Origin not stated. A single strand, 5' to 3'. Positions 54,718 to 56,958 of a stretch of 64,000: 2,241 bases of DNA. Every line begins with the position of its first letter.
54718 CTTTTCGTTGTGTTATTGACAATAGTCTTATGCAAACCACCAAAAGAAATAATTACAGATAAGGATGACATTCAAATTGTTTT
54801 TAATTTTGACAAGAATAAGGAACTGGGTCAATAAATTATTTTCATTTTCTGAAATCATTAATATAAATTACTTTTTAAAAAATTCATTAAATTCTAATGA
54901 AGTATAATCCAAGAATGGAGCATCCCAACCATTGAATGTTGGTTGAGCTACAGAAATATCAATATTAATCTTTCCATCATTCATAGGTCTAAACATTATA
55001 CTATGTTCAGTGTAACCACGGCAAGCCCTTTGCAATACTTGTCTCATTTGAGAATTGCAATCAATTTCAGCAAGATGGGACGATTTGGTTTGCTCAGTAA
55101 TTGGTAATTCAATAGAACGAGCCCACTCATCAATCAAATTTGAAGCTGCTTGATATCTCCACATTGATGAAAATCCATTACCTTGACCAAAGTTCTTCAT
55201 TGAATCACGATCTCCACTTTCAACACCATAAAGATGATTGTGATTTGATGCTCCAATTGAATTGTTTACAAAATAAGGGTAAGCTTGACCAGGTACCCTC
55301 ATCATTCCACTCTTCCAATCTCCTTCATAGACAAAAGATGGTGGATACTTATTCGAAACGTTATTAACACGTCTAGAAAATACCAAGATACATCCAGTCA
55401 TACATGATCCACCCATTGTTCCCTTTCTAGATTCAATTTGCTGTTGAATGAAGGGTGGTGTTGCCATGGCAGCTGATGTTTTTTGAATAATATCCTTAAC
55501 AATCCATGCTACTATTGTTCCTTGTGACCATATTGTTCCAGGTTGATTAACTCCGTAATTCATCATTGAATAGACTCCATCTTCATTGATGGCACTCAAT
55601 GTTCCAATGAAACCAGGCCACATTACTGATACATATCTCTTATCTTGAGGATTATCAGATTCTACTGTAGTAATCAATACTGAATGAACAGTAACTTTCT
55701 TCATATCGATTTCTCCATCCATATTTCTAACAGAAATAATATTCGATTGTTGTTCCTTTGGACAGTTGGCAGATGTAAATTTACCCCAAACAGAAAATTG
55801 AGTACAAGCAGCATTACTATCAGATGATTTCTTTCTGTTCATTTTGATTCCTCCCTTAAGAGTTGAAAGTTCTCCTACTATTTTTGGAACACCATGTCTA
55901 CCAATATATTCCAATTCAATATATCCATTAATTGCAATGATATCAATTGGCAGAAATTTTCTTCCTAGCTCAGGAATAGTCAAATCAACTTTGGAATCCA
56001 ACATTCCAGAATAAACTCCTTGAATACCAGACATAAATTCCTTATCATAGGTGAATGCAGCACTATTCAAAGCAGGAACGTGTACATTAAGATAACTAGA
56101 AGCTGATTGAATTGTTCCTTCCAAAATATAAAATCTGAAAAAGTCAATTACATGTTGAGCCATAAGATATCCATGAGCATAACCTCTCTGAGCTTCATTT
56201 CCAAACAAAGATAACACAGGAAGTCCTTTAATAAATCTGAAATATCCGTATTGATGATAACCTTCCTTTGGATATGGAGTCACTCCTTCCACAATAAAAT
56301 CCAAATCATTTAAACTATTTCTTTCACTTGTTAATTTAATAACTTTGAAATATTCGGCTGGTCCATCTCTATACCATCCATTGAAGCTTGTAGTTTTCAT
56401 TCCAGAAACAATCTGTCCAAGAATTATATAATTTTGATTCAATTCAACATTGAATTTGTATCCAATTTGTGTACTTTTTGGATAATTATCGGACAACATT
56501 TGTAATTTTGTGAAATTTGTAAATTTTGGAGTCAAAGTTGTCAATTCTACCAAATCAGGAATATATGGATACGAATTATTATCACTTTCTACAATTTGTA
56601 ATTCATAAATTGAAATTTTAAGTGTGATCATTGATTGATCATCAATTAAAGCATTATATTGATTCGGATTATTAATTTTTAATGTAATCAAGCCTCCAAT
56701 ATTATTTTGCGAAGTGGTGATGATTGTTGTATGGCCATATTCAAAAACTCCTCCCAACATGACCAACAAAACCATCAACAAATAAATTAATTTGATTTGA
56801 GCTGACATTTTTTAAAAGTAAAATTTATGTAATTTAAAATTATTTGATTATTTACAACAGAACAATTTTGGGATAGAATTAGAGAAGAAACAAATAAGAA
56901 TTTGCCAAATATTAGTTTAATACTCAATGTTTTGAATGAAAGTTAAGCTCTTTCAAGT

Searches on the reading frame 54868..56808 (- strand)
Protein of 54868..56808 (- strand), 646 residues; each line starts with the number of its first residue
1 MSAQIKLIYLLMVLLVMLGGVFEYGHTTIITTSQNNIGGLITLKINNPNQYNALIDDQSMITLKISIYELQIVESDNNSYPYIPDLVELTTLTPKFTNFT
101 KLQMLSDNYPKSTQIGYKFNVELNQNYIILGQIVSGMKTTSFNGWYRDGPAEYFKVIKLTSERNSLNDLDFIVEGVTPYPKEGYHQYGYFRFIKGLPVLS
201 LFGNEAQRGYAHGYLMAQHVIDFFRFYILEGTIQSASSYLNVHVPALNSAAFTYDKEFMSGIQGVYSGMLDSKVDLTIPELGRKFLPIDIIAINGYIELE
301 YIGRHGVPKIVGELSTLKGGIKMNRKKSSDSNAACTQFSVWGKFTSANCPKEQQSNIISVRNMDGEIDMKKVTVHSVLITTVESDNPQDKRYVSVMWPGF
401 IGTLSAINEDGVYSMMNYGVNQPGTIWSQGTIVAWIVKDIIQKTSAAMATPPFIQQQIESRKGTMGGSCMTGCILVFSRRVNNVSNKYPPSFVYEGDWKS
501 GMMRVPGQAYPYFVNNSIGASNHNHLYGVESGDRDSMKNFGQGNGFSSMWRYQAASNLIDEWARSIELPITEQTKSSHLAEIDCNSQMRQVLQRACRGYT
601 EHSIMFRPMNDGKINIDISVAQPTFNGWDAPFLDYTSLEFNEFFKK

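Call 26: search_protein_families(library=pfam, proteins=[window:54868-56808:-], max_evalue=0.00001)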
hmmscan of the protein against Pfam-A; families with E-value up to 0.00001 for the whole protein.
window:54868-56808:- (646 aa): 0 families

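Call 29: search_solved_structures(query=window:54868-56808:-, max_evalue=0.01)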
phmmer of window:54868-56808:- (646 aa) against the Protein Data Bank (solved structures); distinct sequences matched with E-value up to 0.01: 0.

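Call 91: search_protein_families(library=pfam, proteins=[window:54868-56808:-], max_evalue=0.05)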
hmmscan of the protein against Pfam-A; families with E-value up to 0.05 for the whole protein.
window:54868-56808:- (646 aa): 0 families
